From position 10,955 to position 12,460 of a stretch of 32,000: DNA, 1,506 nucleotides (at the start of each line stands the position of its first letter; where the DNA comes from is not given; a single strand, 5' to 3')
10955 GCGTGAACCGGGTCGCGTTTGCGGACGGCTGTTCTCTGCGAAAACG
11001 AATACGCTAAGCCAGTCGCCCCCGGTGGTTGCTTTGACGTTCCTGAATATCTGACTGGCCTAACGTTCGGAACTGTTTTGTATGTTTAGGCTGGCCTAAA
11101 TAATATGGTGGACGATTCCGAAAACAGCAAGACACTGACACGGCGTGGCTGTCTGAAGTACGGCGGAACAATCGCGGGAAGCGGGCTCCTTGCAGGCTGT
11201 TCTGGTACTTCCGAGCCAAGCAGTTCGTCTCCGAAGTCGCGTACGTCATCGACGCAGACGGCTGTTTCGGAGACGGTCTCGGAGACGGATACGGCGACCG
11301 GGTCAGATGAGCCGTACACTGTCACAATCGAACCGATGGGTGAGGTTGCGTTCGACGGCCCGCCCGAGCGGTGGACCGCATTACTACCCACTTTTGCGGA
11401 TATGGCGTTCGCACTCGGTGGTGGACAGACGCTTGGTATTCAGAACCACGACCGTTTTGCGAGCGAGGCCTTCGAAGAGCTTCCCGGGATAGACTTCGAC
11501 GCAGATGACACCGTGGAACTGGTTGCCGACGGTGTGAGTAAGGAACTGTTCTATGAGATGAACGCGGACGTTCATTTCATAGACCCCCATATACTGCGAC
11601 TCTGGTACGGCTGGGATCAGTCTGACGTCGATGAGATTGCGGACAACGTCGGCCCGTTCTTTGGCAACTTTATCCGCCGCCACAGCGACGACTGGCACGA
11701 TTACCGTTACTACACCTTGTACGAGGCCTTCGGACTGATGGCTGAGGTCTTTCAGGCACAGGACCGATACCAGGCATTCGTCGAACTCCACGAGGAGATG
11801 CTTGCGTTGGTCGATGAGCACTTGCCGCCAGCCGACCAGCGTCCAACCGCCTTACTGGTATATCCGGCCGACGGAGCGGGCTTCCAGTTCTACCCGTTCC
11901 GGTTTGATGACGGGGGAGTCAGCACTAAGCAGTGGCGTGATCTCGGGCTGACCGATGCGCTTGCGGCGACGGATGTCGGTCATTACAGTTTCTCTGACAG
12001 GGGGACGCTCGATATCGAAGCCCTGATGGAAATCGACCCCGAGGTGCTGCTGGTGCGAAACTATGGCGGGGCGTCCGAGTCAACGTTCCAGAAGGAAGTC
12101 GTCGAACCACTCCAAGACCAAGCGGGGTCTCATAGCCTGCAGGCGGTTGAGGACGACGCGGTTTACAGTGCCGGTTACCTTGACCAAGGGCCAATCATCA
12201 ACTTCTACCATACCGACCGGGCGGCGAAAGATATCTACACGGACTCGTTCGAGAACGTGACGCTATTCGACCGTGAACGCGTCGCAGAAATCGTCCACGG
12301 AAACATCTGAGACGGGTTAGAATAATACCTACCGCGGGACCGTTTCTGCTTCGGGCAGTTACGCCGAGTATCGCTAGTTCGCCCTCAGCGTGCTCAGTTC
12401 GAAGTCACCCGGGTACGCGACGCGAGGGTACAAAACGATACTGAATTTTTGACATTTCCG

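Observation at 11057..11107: Block-conserved 51-nt promoter/operator shared by two diverged paralogous binding-protein genes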

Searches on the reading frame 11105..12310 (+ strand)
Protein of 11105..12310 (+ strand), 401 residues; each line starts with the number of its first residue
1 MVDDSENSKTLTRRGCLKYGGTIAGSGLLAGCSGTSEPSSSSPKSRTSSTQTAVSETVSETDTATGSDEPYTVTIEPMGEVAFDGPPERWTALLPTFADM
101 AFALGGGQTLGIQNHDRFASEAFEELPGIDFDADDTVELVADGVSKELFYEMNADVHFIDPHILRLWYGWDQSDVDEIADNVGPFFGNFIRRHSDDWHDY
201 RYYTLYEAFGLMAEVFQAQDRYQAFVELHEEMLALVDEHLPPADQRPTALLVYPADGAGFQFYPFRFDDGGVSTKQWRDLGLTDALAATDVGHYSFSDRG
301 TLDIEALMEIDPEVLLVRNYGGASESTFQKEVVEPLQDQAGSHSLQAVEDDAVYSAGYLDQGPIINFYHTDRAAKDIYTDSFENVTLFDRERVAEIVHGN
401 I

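Call 7: search_protein_families(library=pfam, proteins=[window:11105-12310:+], max_evalue=0.01)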
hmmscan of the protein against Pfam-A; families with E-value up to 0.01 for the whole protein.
window:11105-12310:+ (401 aa): 1 family
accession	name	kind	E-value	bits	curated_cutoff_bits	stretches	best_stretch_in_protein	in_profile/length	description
PF01497.23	Peripla_BP_2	-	4.4e-10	39.8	27.5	1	203-355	93-230/235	Periplasmic binding protein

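Call 13: find_encoding_contigs(protein=window:11105-12310:+, flank=10000, max_places=4)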
Protein window:11105-12310:+ (401 aa): 23 contigs read that carry it; 2 places shown.
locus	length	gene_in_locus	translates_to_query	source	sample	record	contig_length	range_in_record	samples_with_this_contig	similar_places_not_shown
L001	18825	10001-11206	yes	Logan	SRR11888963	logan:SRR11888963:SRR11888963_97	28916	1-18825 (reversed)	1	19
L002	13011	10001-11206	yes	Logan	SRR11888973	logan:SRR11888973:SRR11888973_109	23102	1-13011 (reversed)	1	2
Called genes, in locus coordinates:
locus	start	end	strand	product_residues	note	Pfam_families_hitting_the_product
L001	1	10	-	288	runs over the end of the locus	PF25231:DUF7847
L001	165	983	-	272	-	PF00561:Abhydrolase_1, PF12697:Abhydrolase_6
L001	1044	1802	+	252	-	PF04545:Sigma70_r4 (weak), PF04967:HTH_10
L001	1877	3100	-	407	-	PF13360:PQQ_2, PF01011:PQQ (faint), PF13570:Beta-prop_ACSF4, PF13360:PQQ_2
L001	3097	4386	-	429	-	PF01011:PQQ (faint), PF13570:Beta-prop_ACSF4 (faint), PF13360:PQQ_2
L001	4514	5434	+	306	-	PF01011:PQQ (faint), PF13360:PQQ_2 (weak), PF13570:Beta-prop_ACSF4, PF13360:PQQ_2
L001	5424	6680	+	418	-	PF13360:PQQ_2, PF13570:Beta-prop_ACSF4 (weak), PF13360:PQQ_2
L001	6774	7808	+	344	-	PF20168:PDS5 (faint), PF25786:HEAT_GCN1_C (faint), PF13646:HEAT_2 (weak), PF13513:HEAT_EZ (faint), PF02985:HEAT (faint), PF13646:HEAT_2 (weak)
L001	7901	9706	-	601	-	PF00072:Response_reg, PF00989:PAS, PF08448:PAS_4, PF08447:PAS_3, PF13426:PAS_9, PF08448:PAS_4, PF00512:HisKA, PF02518:HATPase_c, +2 more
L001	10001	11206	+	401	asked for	PF01497:Peripla_BP_2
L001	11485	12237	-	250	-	PF02633:Creatininase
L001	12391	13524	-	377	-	PF00266:Aminotran_5, PF01041:DegT_DnrJ_EryC1 (weak), PF22580:KYNU_C (weak)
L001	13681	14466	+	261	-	PF15915:BAT, PF04967:HTH_10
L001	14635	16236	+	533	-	PF06100:MCRA, PF01266:DAO (weak), PF13450:NAD_binding_8 (weak)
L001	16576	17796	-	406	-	PF01497:Peripla_BP_2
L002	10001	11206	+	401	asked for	PF01497:Peripla_BP_2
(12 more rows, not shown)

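Call 14: list_cluster_members(proteins=[window:11105-12310:+, window:17680-18900:-, window:19317-19745:+])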
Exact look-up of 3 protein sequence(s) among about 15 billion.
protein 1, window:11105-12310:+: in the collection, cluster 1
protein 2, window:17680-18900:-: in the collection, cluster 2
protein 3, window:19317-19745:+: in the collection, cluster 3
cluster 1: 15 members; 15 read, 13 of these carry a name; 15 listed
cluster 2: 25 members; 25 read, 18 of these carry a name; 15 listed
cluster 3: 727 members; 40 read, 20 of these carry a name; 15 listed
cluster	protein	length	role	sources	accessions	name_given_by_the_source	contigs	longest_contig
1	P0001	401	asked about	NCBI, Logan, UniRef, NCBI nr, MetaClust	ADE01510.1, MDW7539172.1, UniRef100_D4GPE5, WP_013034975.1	ABC-type transport system periplasmic substrate-binding protein (plasmid) [Haloferax ... | ABC-type transport system periplasmic substrate-binding protein n=3 Tax=Haloferax ... | ABC transporter substrate-binding protein [Haloferax volcanii]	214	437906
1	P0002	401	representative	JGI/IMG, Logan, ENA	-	iron complex transport system substrate-binding protein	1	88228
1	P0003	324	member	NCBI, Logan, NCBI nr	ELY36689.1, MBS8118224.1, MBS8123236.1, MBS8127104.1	ABC transporter substrate-binding protein [Haloferax volcanii]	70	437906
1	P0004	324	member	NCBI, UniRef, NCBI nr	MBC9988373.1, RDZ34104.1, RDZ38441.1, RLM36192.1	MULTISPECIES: ABC transporter substrate-binding protein [Haloferax] | ABC transporter substrate-binding protein n=1 Tax=Haloferax sp. Atlit-48N TaxID=2077198 ... | Fe3+-hydroxamate ABC transporter substrate-binding protein [Haloferax sp. AS1]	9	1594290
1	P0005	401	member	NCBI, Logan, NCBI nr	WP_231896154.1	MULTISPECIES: ABC transporter substrate-binding protein [Haloferax]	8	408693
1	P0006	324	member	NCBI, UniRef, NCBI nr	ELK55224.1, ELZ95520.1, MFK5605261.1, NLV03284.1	ABC transporter substrate-binding protein [Haloferax volcanii] | ABC transporter substrate-binding protein n=2 Tax=Haloferax volcanii TaxID=2246 ...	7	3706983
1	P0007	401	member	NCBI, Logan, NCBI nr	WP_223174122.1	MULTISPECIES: ABC transporter substrate-binding protein [Haloferax]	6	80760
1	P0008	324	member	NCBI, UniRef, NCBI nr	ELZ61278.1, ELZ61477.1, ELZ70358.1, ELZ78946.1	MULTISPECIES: ABC transporter substrate-binding protein [Haloferax] | Iron ABC transporter substrate-binding protein n=1 Tax=Haloferax lucentense (strain DSM ... | iron ABC transporter substrate-binding protein [Haloferax sp. ATCC BAA-646]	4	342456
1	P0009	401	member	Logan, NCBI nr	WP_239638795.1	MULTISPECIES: ABC transporter substrate-binding protein [unclassified Haloferax]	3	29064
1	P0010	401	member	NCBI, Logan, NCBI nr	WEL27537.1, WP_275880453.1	ABC-type Fe3+-hydroxamate transport system, periplasmic component (plasmid) [Haloferax ... | ABC transporter substrate-binding protein [Haloferax lucentense]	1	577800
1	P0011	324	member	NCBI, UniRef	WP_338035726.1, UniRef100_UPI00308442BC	ABC transporter substrate-binding protein [Haloferax volcanii] | ABC transporter substrate-binding protein n=1 Tax=Haloferax volcanii TaxID=2246 ...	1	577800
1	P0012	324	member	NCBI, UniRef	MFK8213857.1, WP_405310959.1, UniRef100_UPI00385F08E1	ABC transporter substrate-binding protein [Haloferax volcanii] | ABC transporter substrate-binding protein n=1 Tax=Haloferax volcanii TaxID=2246 ...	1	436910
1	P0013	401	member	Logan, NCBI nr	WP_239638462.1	ABC transporter substrate-binding protein [Haloferax lucentense]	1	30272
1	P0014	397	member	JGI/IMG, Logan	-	-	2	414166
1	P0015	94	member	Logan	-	-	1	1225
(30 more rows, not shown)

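Call 30: find_homologous_proteins(query=window:11105-12310:+, max_evalue=1e-10)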
Query window:11105-12310:+ (401 aa): 553 proteins with E <= 1e-10 among 8000 candidates; the best 120 are listed.
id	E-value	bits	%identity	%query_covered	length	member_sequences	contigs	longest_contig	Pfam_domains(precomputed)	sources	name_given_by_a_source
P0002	1.2e-267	905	99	100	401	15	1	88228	PF01497.24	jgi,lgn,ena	jgi:iron complex transport system substrate-binding protein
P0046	1.8e-220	750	82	100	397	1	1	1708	PF01497.24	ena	-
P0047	3.7e-208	709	79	100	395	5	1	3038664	PF01497.24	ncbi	-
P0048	7.0e-206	702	76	100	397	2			PF01497.24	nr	nr:ABC transporter substrate-binding protein [Haloarcula argentinensis]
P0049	1.2e-201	688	74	100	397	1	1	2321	PF01497.24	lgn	-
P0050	8.5e-189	646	84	81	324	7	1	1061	PF01497.24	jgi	jgi:iron complex transport system substrate-binding protein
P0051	1.1e-188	645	85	81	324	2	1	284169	PF01497.24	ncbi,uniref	ncbi:ABC transporter substrate-binding protein [Halorubrum amylolyticum]|uniref:ABC transporter subs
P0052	4.4e-188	643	84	81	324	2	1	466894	PF01497.24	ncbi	ncbi:ABC transporter substrate-binding protein [Halostagnicola kamekurae]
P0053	1.5e-187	642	71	97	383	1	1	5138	PF01497.24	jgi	-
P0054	1.9e-186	638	83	81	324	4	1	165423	PF01497.24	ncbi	ncbi:ABC transporter substrate-binding protein [Haloarcula mannanilytica]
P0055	3.0e-181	621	81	81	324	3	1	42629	PF01497.24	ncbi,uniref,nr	ncbi:ABC transporter substrate-binding protein [Haloarcula argentinensis]|uniref:Fe/B12 periplasmic-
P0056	2.3e-174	598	68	97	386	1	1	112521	PF01497.24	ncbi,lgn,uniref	ncbi:ABC transporter substrate-binding protein [Salarchaeum sp. III]|uniref:ABC transporter substrat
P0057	1.3e-173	596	69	94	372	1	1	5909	PF01497.24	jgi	jgi:iron complex transport system substrate-binding protein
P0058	3.0e-172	591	68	91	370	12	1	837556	PF01497.24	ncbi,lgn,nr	nr:ABC transporter substrate-binding protein [Natrinema altunense]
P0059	6.0e-172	590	67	97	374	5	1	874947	PF01497.24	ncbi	-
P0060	1.1e-169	583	82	75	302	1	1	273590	PF01497.24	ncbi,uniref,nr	ncbi:ABC transporter substrate-binding protein [Haloarcula sp. S1AR25-5A]|uniref:ABC transporter sub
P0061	6.0e-168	577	76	81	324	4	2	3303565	PF01497.24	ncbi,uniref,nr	ncbi:ABC transporter substrate-binding protein [Natrialba aegyptia]|uniref:Iron ABC transporter subs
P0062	2.7e-167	575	66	97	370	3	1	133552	PF01497.24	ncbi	-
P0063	9.8e-166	570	74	81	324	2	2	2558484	PF01497.24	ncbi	ncbi:ABC transporter substrate-binding protein [Halopiger thermotolerans]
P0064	7.2e-163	560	63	97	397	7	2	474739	PF01497.24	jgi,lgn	-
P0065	7.5e-163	560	73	84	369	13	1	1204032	PF01497.24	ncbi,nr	nr:ABC transporter substrate-binding protein [Haloterrigena salifodinae]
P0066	1.7e-149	516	73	75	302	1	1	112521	PF01497.24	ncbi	ncbi:ABC transporter substrate-binding protein [Salarchaeum sp. III]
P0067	2.0e-149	516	60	97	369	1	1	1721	PF01497.24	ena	-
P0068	1.7e-147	510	68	81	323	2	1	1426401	PF01497.24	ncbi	ncbi:ABC transporter substrate-binding protein [Halopiger aswanensis]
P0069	3.7e-141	489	65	81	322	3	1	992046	PF01497.24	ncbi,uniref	ncbi:ABC transporter substrate-binding protein [Natrinema sp. LN54]|uniref:ABC transporter substrate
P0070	5.0e-141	488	65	81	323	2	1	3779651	PF01497.24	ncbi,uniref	ncbi:ABC transporter substrate-binding protein [Natrinema zhouii]|uniref:ABC transporter substrate-b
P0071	6.7e-141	488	65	80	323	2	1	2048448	PF01497.24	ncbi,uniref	ncbi:ABC transporter substrate-binding protein [Natrinema amylolyticum]|uniref:ABC transporter subst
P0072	1.8e-136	473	62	84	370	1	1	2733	PF01497.24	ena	-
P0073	1.5e-133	464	54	97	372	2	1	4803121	PF01497.24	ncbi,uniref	ncbi:ABC transporter substrate-binding protein [Natronorubrum sp. FCH18a]|uniref:ABC transporter sub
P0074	1.6e-128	447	57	86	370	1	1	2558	PF01497.24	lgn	-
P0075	7.2e-125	435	52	99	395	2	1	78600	PF01497.24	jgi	-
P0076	3.9e-124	433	52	89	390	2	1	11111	PF01497.24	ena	-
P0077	7.8e-121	422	49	100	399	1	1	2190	PF01497.24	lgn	-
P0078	2.4e-119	417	51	99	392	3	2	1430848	PF01497.24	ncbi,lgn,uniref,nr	ncbi:ABC transporter substrate-binding protein [Haloarcula japonica]|uniref:Putative-iron binding pr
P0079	1.1e-118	415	50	100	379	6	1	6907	PF01497.24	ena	-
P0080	1.1e-117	411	51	97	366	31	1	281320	PF01497.24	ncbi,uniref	ncbi:ABC transporter substrate-binding protein [Haloarcula sp. H-GB4]|uniref:ABC transporter substra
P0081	1.2e-117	411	51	97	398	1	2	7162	PF01497.24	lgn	-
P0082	1.4e-116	408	51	93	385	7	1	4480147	PF01497.24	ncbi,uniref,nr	ncbi:ABC transporter substrate-binding protein [Halosimplex rubrum]|uniref:ABC transporter substrate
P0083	5.0e-112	393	50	98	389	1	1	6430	PF01497.24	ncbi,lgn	-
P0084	2.4e-111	391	49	97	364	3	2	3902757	PF01497.24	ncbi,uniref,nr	ncbi:ABC transporter substrate-binding protein [Halovivax cerinus]|uniref:ABC transporter substrate-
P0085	1.1e-110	388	47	97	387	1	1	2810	PF01497.24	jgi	jgi:iron complex transport system substrate-binding protein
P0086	1.2e-110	388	48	98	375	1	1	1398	PF01497.24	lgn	-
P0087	4.3e-109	383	47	100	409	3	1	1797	PF01497.24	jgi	jgi:iron complex transport system substrate-binding protein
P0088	4.4e-109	383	47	100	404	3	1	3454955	PF01497.24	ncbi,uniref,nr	ncbi:ABC transporter substrate-binding protein [Halorubrum sp. DM2]|uniref:ABC transporter substrate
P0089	7.1e-109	382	46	100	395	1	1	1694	PF01497.24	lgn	-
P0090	7.4e-109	382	46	97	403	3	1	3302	PF01497.24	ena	-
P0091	8.7e-109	382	47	100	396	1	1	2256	PF01497.24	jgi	jgi:iron complex transport system substrate-binding protein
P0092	8.8e-109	382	45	100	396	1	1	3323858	PF01497.24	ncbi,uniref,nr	ncbi:ABC transporter substrate-binding protein [Halorarum halobium]|uniref:ABC transporter substrate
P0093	2.3e-108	381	47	100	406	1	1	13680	PF01497.24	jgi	-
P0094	2.5e-108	381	49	83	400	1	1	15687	PF01497.24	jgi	jgi:iron complex transport system substrate-binding protein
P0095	2.6e-108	381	47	97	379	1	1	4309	PF01497.24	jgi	jgi:iron complex transport system substrate-binding protein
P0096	3.6e-108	380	47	100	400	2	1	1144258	PF01497.24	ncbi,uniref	ncbi:ABC transporter substrate-binding protein [Halomontanus rarus]|uniref:ABC transporter substrate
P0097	4.7e-108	380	53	80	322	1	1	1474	PF01497.24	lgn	-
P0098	5.1e-108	380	46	100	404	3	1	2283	PF01497.24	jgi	jgi:iron complex transport system substrate-binding protein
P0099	9.0e-108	379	47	97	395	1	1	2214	PF01497.24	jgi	jgi:iron complex transport system substrate-binding protein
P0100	9.4e-108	379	46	97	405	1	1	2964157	PF01497.24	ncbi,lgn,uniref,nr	ncbi:ABC transporter substrate-binding protein [Halomicrobium katesii]|uniref:ABC transporter substr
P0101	9.5e-108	379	46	99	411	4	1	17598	PF01497.24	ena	-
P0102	1.2e-107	378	45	100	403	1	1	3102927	PF01497.24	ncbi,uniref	ncbi:ABC transporter substrate-binding protein [Haloferax sp. S1W]|uniref:ABC transporter substrate-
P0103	1.3e-107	378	46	100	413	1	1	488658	PF01497.24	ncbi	ncbi:ABC transporter substrate-binding protein [Halosimplex sp. J119]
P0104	1.3e-107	378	46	100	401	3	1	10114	PF01497.24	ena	-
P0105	1.5e-107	378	45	100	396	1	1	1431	PF01497.24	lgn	-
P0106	1.6e-107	378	47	100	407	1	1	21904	PF01497.24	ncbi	ncbi:MAG: ABC transporter substrate-binding protein [Halapricum sp.]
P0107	7.3e-107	376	46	97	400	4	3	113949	PF01497.24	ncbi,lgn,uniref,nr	ncbi:ABC transporter substrate-binding protein [Haladaptatus sp. T7]|uniref:ABC transporter substrat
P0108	1.0e-106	375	45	100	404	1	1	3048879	PF01497.24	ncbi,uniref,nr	ncbi:ABC transporter substrate-binding protein [Haloferax larsenii]|uniref:ABC transporter substrate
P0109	1.1e-106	375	45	100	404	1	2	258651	PF01497.24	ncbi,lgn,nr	ncbi:hypothetical protein C455_03769 [Haloferax larsenii JCM 13917]|nr:ABC transporter substrate-bin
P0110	1.3e-106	375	47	100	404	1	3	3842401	PF01497.24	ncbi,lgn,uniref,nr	ncbi:ABC transporter substrate-binding protein [Haloarchaeobius iranensis]|uniref:Ferrichrome-bindin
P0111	1.4e-106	375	46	100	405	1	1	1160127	PF01497.24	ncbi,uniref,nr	ncbi:ABC transporter substrate-binding protein [Haloferax larsenii]|uniref:Ferrichrome-binding prote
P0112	1.5e-106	375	48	100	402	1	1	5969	PF01497.24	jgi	jgi:iron complex transport system substrate-binding protein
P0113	2.2e-106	374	46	100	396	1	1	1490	PF01497.24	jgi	-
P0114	2.6e-106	374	45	100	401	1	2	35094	PF01497.24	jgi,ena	-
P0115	5.7e-106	373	45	100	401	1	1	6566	PF01497.24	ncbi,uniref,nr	ncbi:ABC transporter substrate-binding protein [Halorubrum sp. AD140]|uniref:ABC transporter substra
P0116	1.5e-105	371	45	100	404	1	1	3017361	PF01497.24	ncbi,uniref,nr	ncbi:ABC transporter substrate-binding protein [Halorussus pelagicus]|uniref:ABC transporter substra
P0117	2.5e-105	371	46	97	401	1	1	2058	PF01497.24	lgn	-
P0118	3.1e-105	370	45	100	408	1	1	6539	PF01497.24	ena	-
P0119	3.1e-105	370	45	100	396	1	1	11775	PF01497.24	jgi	jgi:iron complex transport system substrate-binding protein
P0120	3.5e-105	370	47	100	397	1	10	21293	PF01497.24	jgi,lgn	jgi:iron complex transport system substrate-binding protein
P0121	4.3e-105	370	47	100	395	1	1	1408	PF01497.24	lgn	-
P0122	4.4e-105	370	47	100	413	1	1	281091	PF01497.24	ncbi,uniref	ncbi:ABC transporter substrate-binding protein [Halosimplex amylolyticum]|uniref:ABC transporter sub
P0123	4.4e-105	370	45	97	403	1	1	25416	PF01497.24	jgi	jgi:iron complex transport system substrate-binding protein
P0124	5.4e-105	370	45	100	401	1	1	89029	PF01497.24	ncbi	ncbi:MAG: ABC transporter substrate-binding protein [Halopenitus sp.]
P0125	5.8e-105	370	47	97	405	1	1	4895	PF01497.24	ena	-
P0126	7.9e-105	369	45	100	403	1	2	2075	PF01497.24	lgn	-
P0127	1.0e-104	369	46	99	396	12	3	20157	PF01497.24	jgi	-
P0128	1.2e-104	369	47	100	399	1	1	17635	PF01497.24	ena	-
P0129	1.6e-104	368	49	82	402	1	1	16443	PF01497.24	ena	-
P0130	1.6e-104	368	45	100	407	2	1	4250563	PF01497.24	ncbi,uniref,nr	ncbi:Fe3+-hydroxamate ABC transporter substrate-binding protein [Salinigranum rubrum]|uniref:Fe3+-hy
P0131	2.0e-104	368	47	100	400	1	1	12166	PF01497.24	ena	-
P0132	2.2e-104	368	46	100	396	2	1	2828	PF01497.24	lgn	-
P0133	2.4e-104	368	50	82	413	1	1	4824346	PF01497.24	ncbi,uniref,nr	ncbi:ABC transporter substrate-binding protein [Halosimplex aquaticum]|uniref:ABC transporter substr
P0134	2.4e-104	368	46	98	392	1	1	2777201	PF01497.24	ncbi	ncbi:ABC transporter substrate-binding protein [Haloferacaceae archaeon DSL9]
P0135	3.7e-104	367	45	100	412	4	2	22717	PF01497.24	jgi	jgi:iron complex transport system substrate-binding protein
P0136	3.8e-104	367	46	99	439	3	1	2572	PF01497.24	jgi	jgi:iron complex transport system substrate-binding protein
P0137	4.2e-104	367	45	100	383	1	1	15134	PF01497.24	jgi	-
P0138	4.6e-104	367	45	99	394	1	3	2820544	PF01497.24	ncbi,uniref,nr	ncbi:ferrichrome ABC transporter substrate-binding protein [Halogeometricum borinquense DSM 11551]|u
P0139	6.1e-104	366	45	100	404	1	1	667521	PF01497.24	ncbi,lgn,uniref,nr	ncbi:hypothetical protein C453_09743 [Haloferax elongans ATCC BAA-1513]|uniref:Fe/B12 periplasmic-bi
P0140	6.6e-104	366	46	99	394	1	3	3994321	PF01497.24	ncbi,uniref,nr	ncbi:ABC transporter substrate-binding protein [Halogeometricum borinquense]|uniref:ABC transporter 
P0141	7.8e-104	366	48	100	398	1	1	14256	PF01497.24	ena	-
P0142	1.1e-103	365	45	97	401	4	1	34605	PF01497.24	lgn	-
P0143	1.4e-103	365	44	100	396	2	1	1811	PF01497.24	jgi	-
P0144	1.5e-103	365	43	100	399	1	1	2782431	PF01497.24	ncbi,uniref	ncbi:ABC transporter substrate-binding protein [Haladaptatus sp. DJG-WS-42]|uniref:ABC transporter s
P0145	1.6e-103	365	45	100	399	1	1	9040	PF01497.24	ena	-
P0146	2.2e-103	364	44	98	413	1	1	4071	PF01497.24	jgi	jgi:iron complex transport system substrate-binding protein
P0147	2.8e-103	364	46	100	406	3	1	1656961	PF01497.24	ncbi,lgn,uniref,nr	ncbi:iron complex transport system substrate-binding protein [Halogranum rubrum]|uniref:Iron complex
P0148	4.2e-103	363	44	100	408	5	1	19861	PF01497.24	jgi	jgi:iron complex transport system substrate-binding protein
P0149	5.7e-103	363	45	100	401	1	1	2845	PF01497.24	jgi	jgi:iron complex transport system substrate-binding protein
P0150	1.2e-102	362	45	100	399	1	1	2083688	PF01497.24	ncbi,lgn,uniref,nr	ncbi:ferrichrome-binding protein [Haladaptatus litoreus]|uniref:Ferrichrome-binding protein n=1 Tax=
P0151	1.3e-102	362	45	100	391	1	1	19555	PF01497.24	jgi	jgi:iron complex transport system substrate-binding protein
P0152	1.9e-102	361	45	100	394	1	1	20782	PF01497.24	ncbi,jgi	-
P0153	2.1e-102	361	47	100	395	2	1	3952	PF01497.24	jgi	-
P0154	2.5e-102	361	47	99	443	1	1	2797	PF01497.24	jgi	jgi:iron complex transport system substrate-binding protein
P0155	3.1e-102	361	44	97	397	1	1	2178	PF01497.24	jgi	jgi:iron complex transport system substrate-binding protein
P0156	3.6e-102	360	45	97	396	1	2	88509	PF01497.24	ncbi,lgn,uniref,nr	ncbi:ferrichrome-binding protein [Haloarcula vallismortis]|uniref:ABC-type transport system periplas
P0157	8.3e-102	359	45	100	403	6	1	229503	PF01497.24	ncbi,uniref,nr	ncbi:hypothetical protein Harman_31830 [Haloarcula mannanilytica]|uniref:Fe/B12 periplasmic-binding 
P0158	1.1e-101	359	46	98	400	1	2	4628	PF01497.24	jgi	jgi:iron complex transport system substrate-binding protein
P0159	1.2e-101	359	45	97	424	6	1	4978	PF01497.24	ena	-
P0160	1.2e-101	359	45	100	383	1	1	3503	PF01497.24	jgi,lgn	-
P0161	1.8e-101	358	50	86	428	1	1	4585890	PF01497.24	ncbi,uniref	ncbi:ABC transporter substrate-binding protein [Halosimplex sp. TS25]|uniref:ABC transporter substra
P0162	2.5e-101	358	47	97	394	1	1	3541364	PF01497.24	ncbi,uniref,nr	ncbi:ABC transporter substrate-binding protein [Halomarina pelagica]|uniref:ABC transporter substrat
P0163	3.6e-101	357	45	97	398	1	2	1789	PF01497.24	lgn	-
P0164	6.6e-101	356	47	84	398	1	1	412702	PF01497.24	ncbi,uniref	ncbi:ABC transporter substrate-binding protein [Halomicrococcus gelatinilyticus]|uniref:ABC transpor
